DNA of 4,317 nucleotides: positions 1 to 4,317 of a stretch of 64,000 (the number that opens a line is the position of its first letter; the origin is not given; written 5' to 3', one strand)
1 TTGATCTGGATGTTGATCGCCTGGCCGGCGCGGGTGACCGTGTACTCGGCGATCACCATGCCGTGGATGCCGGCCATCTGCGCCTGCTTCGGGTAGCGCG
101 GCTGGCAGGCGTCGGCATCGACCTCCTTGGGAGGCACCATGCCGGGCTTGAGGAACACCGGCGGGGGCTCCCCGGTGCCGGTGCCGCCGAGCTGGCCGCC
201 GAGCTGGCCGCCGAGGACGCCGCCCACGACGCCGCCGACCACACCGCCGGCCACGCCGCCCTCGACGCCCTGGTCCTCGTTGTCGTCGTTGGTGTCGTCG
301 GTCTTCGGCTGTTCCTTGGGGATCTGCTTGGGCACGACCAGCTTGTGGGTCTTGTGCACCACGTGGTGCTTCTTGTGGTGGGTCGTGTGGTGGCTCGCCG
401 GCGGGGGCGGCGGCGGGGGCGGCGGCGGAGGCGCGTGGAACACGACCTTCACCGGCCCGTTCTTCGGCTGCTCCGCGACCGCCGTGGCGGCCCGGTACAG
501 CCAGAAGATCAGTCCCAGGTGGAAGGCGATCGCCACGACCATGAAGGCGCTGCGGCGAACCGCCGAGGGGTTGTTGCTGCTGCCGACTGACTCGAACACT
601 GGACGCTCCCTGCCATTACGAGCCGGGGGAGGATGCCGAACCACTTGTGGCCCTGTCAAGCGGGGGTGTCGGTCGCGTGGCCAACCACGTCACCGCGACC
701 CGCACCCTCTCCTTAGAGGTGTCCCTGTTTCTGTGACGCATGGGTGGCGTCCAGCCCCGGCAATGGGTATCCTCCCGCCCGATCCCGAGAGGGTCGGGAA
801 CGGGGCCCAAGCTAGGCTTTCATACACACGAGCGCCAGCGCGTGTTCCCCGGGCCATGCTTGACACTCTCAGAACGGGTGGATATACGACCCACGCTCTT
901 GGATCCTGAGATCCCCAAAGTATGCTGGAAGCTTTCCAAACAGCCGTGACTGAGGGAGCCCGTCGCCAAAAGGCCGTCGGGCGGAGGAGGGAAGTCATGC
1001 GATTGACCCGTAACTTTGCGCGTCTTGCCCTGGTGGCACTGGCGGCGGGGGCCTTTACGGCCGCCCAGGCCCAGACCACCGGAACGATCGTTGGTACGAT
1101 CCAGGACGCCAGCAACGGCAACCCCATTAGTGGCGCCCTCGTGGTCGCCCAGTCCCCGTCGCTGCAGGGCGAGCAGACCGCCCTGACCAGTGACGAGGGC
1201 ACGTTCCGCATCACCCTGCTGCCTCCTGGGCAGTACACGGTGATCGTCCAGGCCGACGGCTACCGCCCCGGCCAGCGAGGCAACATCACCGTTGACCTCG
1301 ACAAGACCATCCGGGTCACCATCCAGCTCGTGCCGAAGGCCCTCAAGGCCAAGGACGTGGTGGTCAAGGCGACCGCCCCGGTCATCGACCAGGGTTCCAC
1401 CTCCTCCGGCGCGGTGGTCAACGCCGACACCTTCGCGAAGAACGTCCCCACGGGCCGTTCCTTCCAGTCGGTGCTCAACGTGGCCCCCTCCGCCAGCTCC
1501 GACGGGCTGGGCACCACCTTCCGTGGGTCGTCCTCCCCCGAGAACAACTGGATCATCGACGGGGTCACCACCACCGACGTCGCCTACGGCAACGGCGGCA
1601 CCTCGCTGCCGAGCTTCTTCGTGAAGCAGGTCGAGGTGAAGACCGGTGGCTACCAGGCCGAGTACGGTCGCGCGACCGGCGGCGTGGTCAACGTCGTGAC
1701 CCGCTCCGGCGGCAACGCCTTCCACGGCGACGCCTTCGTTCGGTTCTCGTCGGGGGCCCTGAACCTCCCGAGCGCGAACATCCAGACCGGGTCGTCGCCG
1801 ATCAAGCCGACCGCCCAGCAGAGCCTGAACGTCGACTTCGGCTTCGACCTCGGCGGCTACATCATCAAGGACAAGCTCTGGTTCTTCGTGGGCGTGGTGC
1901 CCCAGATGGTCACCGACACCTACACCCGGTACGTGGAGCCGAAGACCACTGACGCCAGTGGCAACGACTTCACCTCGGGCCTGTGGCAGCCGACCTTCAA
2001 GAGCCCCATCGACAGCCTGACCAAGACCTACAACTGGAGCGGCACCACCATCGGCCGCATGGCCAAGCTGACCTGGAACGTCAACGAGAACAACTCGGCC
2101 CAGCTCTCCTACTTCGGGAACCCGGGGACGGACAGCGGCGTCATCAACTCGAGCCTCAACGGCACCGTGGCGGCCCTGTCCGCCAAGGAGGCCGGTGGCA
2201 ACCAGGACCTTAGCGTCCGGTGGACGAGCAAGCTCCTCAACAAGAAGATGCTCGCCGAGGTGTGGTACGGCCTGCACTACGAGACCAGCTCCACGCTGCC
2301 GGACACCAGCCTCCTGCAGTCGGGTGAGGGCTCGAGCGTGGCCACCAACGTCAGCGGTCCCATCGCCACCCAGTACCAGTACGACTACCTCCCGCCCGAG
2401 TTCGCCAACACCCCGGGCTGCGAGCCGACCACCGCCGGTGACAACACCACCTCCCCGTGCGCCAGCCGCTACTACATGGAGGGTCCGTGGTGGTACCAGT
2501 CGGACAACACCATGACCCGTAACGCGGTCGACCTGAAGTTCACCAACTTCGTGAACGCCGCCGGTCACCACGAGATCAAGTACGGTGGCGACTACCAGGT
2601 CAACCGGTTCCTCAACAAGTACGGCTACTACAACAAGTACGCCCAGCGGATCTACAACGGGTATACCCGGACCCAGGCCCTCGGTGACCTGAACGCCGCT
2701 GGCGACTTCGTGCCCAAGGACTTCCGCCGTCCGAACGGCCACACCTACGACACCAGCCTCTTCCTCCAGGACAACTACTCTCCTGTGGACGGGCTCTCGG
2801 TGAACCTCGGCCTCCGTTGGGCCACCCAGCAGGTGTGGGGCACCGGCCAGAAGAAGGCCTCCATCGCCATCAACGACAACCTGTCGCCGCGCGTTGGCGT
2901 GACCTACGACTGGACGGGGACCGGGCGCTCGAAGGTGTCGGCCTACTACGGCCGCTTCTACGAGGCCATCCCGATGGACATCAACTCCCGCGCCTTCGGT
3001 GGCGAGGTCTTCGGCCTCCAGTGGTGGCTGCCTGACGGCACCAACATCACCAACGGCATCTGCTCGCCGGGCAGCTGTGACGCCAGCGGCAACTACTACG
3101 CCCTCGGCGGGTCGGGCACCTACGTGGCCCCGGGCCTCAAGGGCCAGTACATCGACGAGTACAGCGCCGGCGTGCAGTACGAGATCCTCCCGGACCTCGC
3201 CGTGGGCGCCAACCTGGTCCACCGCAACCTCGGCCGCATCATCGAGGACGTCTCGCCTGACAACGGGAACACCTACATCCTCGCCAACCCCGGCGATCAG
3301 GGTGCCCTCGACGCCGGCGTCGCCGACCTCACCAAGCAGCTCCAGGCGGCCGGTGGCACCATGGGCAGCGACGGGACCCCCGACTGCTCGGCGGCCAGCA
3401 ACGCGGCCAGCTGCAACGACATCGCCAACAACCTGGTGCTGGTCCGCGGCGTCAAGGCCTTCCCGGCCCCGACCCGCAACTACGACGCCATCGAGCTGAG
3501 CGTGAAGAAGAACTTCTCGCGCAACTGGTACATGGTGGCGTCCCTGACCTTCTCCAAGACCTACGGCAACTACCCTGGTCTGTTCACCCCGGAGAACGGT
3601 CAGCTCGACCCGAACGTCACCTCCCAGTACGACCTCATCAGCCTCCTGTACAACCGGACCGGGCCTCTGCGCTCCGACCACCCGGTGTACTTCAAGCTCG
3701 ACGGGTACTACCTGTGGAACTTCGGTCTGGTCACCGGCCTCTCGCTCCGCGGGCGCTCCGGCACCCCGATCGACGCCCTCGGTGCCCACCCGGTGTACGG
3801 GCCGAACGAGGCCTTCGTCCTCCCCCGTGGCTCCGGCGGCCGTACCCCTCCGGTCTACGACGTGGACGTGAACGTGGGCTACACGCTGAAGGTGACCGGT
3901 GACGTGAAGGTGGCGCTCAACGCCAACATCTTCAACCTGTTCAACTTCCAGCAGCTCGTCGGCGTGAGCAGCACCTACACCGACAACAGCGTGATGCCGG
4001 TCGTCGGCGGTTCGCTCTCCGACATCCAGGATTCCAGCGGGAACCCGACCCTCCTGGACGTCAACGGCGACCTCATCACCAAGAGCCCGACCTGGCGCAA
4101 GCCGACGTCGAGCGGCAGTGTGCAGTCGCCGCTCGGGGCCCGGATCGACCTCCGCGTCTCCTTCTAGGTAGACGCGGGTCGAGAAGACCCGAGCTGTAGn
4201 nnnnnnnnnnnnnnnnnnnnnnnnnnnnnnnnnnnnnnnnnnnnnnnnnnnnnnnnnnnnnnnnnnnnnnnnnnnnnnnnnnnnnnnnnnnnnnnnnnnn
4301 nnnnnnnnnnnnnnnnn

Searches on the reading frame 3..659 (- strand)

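Call 68: search_protein_families(library=pfam, proteins=[window:3-659:-], max_evalue=0.00001)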
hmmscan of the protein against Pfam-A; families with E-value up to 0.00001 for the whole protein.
window:3-659:- (219 aa): 1 family
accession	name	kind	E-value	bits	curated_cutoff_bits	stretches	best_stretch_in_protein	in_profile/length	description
PF03544.19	TonB_C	-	4.1e-06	27.6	24.6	1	186-219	2-35/79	Gram-negative bacterial TonB protein C-terminal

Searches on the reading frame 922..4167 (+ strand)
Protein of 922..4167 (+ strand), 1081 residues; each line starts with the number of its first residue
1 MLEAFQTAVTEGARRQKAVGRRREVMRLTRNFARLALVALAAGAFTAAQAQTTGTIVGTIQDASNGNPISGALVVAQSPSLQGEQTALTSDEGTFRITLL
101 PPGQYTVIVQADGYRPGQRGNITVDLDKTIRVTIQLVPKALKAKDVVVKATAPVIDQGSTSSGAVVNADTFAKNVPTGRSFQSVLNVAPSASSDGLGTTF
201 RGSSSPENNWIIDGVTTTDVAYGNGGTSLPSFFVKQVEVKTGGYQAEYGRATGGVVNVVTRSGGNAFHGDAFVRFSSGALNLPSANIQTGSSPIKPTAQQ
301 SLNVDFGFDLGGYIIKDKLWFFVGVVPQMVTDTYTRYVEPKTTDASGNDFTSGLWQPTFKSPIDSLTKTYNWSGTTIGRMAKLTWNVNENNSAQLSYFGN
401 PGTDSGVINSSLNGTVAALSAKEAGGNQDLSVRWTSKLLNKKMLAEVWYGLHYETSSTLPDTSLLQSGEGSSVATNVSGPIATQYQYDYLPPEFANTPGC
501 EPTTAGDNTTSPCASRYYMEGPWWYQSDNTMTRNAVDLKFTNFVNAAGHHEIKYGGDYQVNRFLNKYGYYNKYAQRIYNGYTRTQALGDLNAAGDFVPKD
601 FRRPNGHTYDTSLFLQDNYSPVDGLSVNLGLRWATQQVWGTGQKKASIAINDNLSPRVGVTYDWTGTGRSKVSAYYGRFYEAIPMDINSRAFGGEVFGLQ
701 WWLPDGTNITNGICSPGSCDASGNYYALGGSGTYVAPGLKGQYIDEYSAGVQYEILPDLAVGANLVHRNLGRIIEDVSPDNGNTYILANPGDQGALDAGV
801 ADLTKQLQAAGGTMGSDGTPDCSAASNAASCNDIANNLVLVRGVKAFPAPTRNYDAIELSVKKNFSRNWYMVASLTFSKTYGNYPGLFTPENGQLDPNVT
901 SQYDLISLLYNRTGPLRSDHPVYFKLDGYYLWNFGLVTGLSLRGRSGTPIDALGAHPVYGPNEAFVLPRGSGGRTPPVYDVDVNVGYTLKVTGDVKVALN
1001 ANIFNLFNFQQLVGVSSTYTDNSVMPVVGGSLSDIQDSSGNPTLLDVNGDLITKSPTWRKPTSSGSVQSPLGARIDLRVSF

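Call 68: search_protein_families(library=pfam, proteins=[window:922-4167:+], max_evalue=0.00001)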
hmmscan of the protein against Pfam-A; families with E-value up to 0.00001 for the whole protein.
window:922-4167:+ (1081 aa): 4 families
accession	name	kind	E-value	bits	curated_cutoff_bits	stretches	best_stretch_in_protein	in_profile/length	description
PF25183.1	OMP_b-brl_4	-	7e-29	101.2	30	3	652-931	436-676/838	Outer membrane beta barrel domain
PF13620.12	CarboxypepD_reg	-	1.4e-19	70.6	32.3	1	55-136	1-81/82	Carboxypeptidase regulatory-like domain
PF13715.12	CarbopepD_reg_2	-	5.4e-11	42.8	32.2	1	56-148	1-88/88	CarboxypepD_reg-like domain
PF07715.20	Plug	-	6.3e-07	30.3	23.9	1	164-255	10-107/107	TonB-dependent Receptor Plug Domain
